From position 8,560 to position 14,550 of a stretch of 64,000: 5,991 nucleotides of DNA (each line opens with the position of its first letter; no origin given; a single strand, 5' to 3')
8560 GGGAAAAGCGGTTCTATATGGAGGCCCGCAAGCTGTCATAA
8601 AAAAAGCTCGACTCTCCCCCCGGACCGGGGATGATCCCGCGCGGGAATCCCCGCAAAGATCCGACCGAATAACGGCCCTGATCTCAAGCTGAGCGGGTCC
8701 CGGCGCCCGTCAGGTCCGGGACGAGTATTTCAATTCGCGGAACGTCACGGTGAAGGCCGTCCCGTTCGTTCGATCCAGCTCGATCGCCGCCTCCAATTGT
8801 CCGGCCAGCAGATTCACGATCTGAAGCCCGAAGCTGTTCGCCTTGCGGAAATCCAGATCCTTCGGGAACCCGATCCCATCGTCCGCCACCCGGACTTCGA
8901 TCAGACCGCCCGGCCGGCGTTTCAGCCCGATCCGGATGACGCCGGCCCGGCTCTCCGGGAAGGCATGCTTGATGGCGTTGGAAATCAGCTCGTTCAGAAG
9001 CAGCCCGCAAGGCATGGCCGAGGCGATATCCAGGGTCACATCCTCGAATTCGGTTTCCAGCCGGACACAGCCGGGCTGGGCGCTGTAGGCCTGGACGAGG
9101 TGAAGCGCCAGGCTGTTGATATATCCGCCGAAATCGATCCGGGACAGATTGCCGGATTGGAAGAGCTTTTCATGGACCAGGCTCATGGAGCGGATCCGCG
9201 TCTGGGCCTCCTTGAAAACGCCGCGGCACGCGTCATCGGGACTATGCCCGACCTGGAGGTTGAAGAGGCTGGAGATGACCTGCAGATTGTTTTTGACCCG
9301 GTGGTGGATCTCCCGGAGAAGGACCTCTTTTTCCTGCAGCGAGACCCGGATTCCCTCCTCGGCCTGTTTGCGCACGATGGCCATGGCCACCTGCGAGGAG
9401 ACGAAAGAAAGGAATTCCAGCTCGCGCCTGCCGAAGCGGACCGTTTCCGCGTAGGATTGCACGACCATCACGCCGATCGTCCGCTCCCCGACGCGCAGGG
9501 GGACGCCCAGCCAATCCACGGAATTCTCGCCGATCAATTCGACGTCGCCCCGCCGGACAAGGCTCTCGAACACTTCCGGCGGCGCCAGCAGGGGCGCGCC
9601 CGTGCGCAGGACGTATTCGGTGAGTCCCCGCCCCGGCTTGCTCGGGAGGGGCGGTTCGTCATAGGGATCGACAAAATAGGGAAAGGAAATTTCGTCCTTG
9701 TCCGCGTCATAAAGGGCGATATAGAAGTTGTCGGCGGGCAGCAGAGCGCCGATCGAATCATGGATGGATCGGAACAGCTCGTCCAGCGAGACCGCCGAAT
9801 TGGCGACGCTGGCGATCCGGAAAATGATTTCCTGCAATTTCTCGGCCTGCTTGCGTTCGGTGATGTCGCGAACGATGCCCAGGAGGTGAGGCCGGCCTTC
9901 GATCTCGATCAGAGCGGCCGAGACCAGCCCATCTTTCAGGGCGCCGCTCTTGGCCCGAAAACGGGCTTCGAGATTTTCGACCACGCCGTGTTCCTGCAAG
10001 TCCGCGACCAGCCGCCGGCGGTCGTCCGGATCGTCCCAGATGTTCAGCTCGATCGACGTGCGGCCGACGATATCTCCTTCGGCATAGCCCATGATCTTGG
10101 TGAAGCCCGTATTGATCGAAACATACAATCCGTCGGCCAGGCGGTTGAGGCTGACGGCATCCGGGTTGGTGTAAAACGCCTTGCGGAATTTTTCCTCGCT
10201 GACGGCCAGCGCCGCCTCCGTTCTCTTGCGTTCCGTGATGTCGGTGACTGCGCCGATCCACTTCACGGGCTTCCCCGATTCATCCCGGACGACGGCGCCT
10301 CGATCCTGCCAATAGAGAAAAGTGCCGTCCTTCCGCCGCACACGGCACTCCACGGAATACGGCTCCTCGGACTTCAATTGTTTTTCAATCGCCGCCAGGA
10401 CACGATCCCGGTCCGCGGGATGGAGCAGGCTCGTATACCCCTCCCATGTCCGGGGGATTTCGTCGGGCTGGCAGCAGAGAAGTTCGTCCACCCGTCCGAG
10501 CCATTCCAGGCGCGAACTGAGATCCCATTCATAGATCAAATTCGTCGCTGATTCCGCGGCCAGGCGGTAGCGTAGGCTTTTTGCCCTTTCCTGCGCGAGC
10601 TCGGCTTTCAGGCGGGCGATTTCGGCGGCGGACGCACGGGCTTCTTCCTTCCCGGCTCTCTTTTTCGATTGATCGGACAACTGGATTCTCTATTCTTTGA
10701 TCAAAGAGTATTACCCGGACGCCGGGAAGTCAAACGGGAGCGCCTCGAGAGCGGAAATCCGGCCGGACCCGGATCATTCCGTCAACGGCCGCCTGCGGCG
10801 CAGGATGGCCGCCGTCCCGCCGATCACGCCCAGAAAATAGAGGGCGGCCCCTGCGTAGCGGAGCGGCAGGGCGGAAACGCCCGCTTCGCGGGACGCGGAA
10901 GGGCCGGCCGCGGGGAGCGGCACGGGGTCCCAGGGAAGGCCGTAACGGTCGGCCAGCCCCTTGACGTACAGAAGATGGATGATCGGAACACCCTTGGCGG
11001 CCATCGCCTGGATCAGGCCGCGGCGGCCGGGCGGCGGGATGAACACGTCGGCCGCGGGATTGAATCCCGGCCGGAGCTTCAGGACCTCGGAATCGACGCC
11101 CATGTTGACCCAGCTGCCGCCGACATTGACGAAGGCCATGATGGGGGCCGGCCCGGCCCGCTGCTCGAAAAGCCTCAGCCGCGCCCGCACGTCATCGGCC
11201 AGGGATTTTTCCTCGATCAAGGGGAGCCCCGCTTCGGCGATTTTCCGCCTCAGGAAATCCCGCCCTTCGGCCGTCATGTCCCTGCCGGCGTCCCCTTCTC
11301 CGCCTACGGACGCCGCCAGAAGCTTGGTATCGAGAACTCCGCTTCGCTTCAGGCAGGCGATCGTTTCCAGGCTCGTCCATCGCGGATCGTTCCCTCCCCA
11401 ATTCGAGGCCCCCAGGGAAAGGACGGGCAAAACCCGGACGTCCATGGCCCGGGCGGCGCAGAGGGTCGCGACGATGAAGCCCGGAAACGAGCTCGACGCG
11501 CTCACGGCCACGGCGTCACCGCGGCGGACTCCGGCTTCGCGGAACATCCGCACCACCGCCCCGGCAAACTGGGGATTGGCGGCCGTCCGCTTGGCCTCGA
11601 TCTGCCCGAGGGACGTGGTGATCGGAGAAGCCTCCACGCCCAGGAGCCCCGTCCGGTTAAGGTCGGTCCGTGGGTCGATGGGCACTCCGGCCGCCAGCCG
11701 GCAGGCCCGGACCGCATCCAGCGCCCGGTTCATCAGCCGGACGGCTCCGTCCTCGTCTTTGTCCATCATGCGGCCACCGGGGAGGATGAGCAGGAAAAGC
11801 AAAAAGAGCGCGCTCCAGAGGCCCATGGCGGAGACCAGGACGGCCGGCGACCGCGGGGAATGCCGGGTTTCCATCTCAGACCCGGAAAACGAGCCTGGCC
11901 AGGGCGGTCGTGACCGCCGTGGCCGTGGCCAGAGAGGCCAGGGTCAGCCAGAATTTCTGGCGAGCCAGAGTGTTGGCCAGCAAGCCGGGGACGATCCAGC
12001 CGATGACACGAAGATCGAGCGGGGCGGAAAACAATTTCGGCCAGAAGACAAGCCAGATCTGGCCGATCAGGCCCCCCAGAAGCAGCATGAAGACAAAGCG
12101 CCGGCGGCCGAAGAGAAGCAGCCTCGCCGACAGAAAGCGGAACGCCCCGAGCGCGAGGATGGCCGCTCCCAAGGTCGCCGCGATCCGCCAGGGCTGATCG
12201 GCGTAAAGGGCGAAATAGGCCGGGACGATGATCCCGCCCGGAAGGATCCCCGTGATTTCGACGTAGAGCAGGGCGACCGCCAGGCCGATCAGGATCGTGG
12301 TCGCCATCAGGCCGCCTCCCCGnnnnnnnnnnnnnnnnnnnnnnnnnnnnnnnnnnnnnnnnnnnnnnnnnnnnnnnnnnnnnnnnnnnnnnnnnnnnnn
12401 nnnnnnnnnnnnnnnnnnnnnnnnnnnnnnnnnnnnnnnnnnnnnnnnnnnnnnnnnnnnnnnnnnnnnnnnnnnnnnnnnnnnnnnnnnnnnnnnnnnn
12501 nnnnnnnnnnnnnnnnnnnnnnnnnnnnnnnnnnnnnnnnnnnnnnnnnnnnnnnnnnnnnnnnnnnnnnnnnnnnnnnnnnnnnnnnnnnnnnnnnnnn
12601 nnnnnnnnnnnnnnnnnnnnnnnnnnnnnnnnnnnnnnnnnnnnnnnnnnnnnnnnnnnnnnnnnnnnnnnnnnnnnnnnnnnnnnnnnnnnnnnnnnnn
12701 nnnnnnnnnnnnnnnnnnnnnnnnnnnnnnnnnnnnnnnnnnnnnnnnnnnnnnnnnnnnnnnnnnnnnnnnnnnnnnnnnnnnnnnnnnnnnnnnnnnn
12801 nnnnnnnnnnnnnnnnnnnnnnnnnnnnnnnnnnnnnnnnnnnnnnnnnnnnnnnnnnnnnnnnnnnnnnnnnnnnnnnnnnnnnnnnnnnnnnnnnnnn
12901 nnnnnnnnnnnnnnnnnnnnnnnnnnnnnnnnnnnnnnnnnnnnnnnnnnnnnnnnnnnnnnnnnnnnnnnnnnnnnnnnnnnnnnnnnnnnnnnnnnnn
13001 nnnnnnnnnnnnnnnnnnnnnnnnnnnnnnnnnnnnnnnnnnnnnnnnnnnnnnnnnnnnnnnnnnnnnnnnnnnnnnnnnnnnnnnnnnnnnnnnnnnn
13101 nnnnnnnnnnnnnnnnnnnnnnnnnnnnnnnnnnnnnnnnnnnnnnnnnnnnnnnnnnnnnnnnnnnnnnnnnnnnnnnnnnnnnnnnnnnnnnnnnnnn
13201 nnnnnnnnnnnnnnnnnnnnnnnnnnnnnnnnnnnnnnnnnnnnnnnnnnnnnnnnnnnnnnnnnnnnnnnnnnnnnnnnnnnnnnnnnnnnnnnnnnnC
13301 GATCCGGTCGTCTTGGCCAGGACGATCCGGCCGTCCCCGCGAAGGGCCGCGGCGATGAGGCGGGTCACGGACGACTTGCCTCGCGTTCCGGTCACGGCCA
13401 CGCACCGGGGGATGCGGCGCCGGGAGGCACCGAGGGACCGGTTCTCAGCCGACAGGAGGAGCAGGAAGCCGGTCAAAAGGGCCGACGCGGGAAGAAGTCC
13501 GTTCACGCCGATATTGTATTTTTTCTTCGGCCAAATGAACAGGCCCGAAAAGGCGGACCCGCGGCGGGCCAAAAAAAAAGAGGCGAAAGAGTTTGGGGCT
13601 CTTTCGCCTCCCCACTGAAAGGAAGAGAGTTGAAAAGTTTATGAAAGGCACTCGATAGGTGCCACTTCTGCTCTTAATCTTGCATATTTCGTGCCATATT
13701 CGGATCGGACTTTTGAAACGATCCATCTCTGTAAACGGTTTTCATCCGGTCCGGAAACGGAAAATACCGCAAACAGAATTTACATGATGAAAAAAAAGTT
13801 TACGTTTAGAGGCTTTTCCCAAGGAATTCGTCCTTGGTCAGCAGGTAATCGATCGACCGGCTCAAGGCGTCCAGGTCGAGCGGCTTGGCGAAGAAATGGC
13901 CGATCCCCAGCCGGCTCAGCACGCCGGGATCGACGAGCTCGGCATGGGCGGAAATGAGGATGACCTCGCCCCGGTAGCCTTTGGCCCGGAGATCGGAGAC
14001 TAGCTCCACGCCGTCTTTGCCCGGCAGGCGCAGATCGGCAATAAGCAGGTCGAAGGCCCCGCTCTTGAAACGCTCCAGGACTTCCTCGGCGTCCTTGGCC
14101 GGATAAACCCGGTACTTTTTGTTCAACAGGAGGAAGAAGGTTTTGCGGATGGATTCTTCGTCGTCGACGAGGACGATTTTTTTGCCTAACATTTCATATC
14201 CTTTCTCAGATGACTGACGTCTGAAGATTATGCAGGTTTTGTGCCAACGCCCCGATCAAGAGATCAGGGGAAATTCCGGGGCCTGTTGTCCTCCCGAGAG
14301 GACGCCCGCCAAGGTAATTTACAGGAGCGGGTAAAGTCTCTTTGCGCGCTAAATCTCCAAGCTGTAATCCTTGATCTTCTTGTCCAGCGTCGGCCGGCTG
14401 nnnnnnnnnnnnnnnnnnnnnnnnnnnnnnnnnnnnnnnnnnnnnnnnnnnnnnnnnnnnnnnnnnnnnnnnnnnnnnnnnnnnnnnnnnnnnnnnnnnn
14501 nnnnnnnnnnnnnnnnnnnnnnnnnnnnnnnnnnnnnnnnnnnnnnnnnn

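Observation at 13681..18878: Three sigma-54 promoter candidates with a shared upstream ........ motif tie the SBP-kinase-activator module to a CheY-like gene and the pgs operon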

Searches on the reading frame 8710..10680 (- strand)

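Call 9: search_protein_families(library=pfam, proteins=[window:8710-10680:-])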
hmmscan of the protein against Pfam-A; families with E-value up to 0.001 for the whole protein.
window:8710-10680:- (656 aa): 11 families
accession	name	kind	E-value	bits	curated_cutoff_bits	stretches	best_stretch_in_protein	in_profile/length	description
PF07568.18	HisKA_2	-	3.6e-28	97.9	22.3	1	457-532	1-76/76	Histidine kinase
PF08447.18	PAS_3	-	7.9e-26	90.6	25.6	1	58-144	2-88/89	PAS fold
PF13185.12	GAF_2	-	1.4e-14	54.9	28.6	1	297-435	2-135/136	GAF domain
PF01590.32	GAF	-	1.9e-13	51.5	22.4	1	299-435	2-133/133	GAF domain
PF13426.13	PAS_9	-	1e-11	45.4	27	1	182-275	9-103/103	PAS domain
PF00989.32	PAS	-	1.4e-11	44.8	22.6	1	164-273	2-113/113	PAS fold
PF02518.31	HATPase_c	-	8.7e-11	42.7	26.4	1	560-648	8-108/111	Histidine kinase-, DNA gyrase B-, and HSP90-like ATPase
PF08448.16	PAS_4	-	2.3e-10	41.1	23.1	1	78-153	39-110/110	PAS fold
PF13492.12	GAF_3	-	4.4e-07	30.8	27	1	298-435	1-127/129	GAF domain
PF13581.12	HATPase_c_2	-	6.6e-07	29.8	27.4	1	559-629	33-112/127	Histidine kinase-like ATPase domain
PF07536.20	HWE_HK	-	2e-06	28.9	22.8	1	457-509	1-51/83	HWE histidine kinase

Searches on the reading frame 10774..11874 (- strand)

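Call 9: search_protein_families(library=pfam, proteins=[window:10774-11874:-])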
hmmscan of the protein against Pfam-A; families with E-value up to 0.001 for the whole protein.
window:10774-11874:- (366 aa): 0 families

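Call 49: search_protein_families(library=ncbifam, proteins=[window:10774-11874:-])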
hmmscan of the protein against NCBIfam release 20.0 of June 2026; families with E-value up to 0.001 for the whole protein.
window:10774-11874:- (366 aa): 1 family
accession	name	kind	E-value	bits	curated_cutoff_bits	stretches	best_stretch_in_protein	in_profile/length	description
TIGR04332.1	gamma_Glu_sys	subfamily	1.7e-92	309.9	100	1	22-321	8-307/307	poly-gamma-glutamate system protein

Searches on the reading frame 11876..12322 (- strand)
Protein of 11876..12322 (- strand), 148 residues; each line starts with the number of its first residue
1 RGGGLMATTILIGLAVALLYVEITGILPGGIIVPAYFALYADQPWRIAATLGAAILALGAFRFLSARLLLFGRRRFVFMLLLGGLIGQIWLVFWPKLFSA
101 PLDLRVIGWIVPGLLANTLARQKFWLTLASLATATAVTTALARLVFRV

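Call 9: search_protein_families(library=pfam, proteins=[window:11876-12322:-])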
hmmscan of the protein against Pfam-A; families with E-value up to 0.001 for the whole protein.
window:11876-12322:- (148 aa): 1 family
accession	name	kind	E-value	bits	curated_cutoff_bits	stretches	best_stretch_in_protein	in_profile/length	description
PF14102.11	Caps_synth_CapC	-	1.1e-32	113.4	27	1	12-128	1-119/119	Capsule biosynthesis CapC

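Call 49: search_protein_families(library=ncbifam, proteins=[window:11876-12322:-])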
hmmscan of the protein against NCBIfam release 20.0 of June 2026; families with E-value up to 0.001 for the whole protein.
window:11876-12322:- (148 aa): 1 family
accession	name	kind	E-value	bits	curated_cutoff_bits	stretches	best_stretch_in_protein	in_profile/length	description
TIGR04011.1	poly_gGlu_PgsC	equivalog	9.5e-31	106.9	96.45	1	10-138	1-131/132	poly-gamma-glutamate biosynthesis protein PgsC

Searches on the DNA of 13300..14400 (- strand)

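Call 11: search_rna_families(source=window, start=13300, end=14400, threshold=evalue, max_evalue=10)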
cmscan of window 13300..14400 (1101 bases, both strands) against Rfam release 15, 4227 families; matches with E-value up to 10: 4.
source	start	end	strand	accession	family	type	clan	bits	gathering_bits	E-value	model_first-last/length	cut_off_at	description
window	13566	13656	-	RF00519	suhB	Gene; sRNA;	CL00108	18.9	41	0.39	1-77/77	no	Makes More Granules Regulator RNA (mmgR)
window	13537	13640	-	RF02344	ar14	Gene; sRNA;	-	14.9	58.8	3.9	1-123/123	no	Alphaproteobacterial ar14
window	13535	13600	-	RF02507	Atu_Ti3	Gene; sRNA;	-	14.7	50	7.8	1-89/89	no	Rhizobiales sRNA Atu_Ti3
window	13893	14038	-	RF01789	EBER1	Gene; sRNA;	-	14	50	3.8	1-166/166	no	Epstein-Barr virus EBER1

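Call 60: build_rna_model(alignment_id=A1)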
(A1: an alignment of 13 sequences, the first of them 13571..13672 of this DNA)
Model R1 built from alignment A1 (13 sequences, 122 columns); structure: RNAalifold consensus.
model positions 99; base pairs 18; branch points 1; effective number of sequences 2.03; information 0.59 bits per position. Calibrated on 0.2 Mb of random sequence (short: E-values are rough).
structure used (alignment columns):
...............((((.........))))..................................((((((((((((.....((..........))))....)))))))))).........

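Call 61: search_with_rna_model(model_id=R1, sources=[window, L001, L002, L003, L004, L005, L006, L007, L008, L009, L010, L011, L012, L013, L014, L015, L016, L017, L018, L019, L020, L021, L022, L023, L024, L025, L026, L027, L028, L029, L030, L031, L032, L033, L034, L035, L036, L037, L038, L039, L040, L041, L042, L043, L044, L045, L046, L047, L048, L049, L050, L051, L052, L053, L054, L055, L056, L057, L058, L059, L060, L061, L062, L063, L064, L065, L066, L067, L068, L069, L070, L071, L072, L073, L074, L075, L076, L077, L078, L079, L080], max_evalue=1)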
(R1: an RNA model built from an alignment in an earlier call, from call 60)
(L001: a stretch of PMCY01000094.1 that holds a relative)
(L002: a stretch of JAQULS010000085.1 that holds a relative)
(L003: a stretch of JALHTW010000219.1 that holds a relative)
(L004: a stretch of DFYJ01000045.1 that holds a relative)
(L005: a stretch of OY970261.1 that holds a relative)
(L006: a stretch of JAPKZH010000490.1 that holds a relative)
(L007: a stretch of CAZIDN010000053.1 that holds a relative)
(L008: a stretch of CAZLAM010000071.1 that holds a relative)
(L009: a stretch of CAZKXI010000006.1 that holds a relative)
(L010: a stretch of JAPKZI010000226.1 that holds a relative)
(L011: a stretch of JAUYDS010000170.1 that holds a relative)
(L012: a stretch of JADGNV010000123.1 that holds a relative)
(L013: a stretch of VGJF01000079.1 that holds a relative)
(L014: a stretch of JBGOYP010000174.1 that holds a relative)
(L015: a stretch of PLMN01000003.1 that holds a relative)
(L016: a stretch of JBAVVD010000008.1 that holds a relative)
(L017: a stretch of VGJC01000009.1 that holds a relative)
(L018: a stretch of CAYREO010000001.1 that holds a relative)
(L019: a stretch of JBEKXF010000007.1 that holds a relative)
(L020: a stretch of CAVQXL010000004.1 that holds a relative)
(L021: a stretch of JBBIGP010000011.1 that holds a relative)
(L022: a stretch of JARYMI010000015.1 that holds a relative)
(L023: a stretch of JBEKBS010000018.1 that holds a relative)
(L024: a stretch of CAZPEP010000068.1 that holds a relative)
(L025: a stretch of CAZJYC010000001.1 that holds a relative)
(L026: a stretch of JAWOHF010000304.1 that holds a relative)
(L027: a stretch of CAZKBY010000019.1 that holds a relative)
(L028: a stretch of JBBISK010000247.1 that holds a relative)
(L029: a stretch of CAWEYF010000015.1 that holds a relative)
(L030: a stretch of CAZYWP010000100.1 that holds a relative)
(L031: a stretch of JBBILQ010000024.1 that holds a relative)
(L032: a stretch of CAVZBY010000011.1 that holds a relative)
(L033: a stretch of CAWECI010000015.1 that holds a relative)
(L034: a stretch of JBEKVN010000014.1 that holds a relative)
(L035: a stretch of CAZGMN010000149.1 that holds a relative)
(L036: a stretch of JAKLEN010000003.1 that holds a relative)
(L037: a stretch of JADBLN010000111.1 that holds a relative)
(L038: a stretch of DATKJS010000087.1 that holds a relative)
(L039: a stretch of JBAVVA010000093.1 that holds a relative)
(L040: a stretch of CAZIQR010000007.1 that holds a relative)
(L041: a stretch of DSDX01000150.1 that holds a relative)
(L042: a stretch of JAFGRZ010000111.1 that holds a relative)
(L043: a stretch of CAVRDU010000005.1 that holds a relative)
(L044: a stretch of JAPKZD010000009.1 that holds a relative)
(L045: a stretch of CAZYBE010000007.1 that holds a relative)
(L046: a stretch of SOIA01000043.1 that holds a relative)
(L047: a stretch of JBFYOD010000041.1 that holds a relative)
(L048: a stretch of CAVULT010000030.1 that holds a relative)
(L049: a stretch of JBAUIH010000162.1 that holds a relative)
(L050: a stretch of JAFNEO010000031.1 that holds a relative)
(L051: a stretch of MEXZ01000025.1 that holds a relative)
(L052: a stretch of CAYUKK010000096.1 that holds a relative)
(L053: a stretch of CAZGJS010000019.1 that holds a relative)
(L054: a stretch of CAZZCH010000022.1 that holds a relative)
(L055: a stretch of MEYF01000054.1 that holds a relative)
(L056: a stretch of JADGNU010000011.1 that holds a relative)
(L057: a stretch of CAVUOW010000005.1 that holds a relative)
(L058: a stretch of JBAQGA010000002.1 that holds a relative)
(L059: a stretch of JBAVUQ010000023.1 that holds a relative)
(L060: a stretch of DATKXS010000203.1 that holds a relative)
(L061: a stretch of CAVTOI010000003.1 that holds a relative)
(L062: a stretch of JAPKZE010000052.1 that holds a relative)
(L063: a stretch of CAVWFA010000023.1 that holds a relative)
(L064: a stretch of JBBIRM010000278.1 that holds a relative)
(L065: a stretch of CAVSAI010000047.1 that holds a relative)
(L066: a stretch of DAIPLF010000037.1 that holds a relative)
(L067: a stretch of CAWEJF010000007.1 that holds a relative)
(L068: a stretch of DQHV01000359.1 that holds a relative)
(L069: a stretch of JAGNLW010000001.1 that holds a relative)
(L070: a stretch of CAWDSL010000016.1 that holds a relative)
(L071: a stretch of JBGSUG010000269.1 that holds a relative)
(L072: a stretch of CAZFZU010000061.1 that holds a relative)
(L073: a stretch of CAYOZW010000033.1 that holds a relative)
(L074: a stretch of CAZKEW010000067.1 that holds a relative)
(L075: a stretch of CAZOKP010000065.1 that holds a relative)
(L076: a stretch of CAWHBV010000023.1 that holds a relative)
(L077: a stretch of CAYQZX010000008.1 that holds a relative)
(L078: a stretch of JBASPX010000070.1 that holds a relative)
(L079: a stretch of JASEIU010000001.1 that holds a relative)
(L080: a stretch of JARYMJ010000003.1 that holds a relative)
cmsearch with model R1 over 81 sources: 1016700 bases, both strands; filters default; matches with E-value up to 1: 19.
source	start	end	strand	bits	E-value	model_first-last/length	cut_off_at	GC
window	13572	13670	-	105.6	3.6e-25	1-99/99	no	0.45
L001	8842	8939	+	102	3.3e-24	1-99/99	no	0.49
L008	12399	12498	+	99.9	1.2e-23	1-99/99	no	0.48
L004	12186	12278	+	98.4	3.2e-23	1-99/99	no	0.53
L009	12218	12309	+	96.8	8.5e-23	1-99/99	no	0.54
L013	5424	5521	+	88.5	1.4e-20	1-99/99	no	0.46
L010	5385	5493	+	67.8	5.5e-15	1-99/99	no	0.45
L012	8849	8952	+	67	9.1e-15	1-99/99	no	0.46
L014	4556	4664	+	65.3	2.6e-14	1-99/99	no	0.46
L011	8295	8400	+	59.4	1e-12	1-99/99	no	0.43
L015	8859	8959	+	50.9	1.9e-10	1-99/99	no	0.53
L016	11219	11341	+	37.5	7.8e-07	1-99/99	no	0.46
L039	9628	9728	+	31.9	2.6e-05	1-99/99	no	0.55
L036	8110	8195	+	20.1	0.038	1-99/99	no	0.64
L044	8104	8204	+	17.1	0.25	1-99/99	no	0.58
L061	8099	8186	+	16.6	0.34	1-99/99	no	0.6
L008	12460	12490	-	15.6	0.65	61-91/99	no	0.61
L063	9569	9655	+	15.4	0.73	1-99/99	no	0.62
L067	8000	8087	+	15.1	0.84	1-99/99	no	0.6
